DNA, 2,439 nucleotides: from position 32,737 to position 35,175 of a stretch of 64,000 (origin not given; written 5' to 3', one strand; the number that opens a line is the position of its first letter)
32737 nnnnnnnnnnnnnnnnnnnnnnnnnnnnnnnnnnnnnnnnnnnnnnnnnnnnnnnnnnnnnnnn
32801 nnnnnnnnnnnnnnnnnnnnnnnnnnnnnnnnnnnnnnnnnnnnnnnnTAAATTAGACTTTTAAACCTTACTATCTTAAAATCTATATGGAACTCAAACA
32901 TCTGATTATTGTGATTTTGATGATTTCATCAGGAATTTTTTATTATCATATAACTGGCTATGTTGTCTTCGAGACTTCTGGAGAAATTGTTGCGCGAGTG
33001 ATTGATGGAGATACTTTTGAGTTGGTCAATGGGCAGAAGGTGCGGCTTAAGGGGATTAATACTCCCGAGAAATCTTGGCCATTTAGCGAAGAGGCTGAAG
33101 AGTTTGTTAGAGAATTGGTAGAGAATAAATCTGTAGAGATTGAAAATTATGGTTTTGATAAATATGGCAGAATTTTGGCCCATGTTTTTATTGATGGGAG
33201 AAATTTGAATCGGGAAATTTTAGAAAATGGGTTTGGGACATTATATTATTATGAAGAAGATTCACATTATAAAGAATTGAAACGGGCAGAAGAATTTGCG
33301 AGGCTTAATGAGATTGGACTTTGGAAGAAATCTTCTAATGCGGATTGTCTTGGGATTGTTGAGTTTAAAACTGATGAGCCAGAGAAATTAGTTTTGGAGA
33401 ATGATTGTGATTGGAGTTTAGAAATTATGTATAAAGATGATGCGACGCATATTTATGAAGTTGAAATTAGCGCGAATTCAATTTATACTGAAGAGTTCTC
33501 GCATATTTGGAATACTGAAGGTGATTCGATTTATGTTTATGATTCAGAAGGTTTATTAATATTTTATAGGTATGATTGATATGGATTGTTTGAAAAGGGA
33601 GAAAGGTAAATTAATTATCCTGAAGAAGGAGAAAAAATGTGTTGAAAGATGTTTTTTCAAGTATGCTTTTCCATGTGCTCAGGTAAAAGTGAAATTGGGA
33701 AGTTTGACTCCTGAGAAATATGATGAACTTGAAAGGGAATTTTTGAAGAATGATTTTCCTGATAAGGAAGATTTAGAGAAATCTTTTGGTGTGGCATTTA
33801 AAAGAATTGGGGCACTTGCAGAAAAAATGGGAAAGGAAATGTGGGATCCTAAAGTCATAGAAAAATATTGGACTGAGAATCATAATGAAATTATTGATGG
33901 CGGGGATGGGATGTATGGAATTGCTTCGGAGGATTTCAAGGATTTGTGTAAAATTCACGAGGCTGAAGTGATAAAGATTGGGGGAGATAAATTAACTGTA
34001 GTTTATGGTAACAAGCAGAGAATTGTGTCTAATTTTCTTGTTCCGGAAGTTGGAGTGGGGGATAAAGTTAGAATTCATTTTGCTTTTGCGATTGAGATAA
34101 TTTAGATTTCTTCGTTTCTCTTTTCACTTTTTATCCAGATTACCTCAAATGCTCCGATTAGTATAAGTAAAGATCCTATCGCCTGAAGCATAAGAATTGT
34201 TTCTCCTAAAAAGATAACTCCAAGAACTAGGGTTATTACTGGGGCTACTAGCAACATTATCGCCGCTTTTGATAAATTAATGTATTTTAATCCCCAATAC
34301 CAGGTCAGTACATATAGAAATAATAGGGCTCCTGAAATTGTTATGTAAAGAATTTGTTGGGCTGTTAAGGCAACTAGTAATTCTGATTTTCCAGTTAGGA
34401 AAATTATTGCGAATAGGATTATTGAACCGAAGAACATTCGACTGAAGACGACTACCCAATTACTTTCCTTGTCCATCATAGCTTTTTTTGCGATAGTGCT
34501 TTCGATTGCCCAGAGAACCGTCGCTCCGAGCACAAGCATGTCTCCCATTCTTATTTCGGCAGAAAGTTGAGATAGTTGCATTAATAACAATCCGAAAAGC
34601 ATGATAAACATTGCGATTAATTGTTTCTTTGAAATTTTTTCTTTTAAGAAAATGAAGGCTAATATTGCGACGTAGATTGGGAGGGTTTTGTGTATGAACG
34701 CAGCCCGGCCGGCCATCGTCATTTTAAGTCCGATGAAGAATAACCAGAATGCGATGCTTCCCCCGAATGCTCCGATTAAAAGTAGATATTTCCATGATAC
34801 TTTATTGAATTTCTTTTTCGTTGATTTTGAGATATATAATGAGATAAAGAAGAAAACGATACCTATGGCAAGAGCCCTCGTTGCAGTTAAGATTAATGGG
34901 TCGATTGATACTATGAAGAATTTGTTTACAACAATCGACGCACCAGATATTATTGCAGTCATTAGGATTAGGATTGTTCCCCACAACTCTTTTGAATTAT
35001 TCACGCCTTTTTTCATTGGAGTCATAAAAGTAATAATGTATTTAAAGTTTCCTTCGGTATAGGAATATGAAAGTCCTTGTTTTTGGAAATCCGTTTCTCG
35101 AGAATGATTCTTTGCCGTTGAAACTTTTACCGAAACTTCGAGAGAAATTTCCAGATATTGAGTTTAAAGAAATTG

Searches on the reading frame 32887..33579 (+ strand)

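Call 8: search_protein_families(library=pfam, proteins=[window:32887-33579:+])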
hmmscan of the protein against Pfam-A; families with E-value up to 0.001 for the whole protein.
window:32887-33579:+ (230 aa): 1 family
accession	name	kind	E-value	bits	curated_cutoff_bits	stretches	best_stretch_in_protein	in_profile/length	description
PF00565.23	SNase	-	4.2e-22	79.1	21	1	51-147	1-106/107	Staphylococcal nuclease homologue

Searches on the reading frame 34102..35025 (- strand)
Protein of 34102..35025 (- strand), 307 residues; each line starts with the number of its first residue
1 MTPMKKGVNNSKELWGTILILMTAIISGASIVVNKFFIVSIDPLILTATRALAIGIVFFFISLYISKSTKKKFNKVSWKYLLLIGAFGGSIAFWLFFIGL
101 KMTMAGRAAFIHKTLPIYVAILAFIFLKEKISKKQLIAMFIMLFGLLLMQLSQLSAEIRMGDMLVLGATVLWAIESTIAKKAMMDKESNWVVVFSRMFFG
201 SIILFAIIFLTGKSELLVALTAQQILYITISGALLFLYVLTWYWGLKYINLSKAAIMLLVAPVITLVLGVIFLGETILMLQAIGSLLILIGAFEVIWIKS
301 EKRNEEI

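Call 8: search_protein_families(library=pfam, proteins=[window:34102-35025:-])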
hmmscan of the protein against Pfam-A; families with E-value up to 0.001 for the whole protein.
window:34102-35025:- (307 aa): 2 families
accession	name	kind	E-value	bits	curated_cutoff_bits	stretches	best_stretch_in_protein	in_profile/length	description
PF00892.27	EamA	-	3.3e-46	157.4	28.2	2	14-149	1-133/135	EamA-like transporter family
PF03151.22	TPT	-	8.2e-08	32.4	30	1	30-293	17-288/291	Triose-phosphate Transporter family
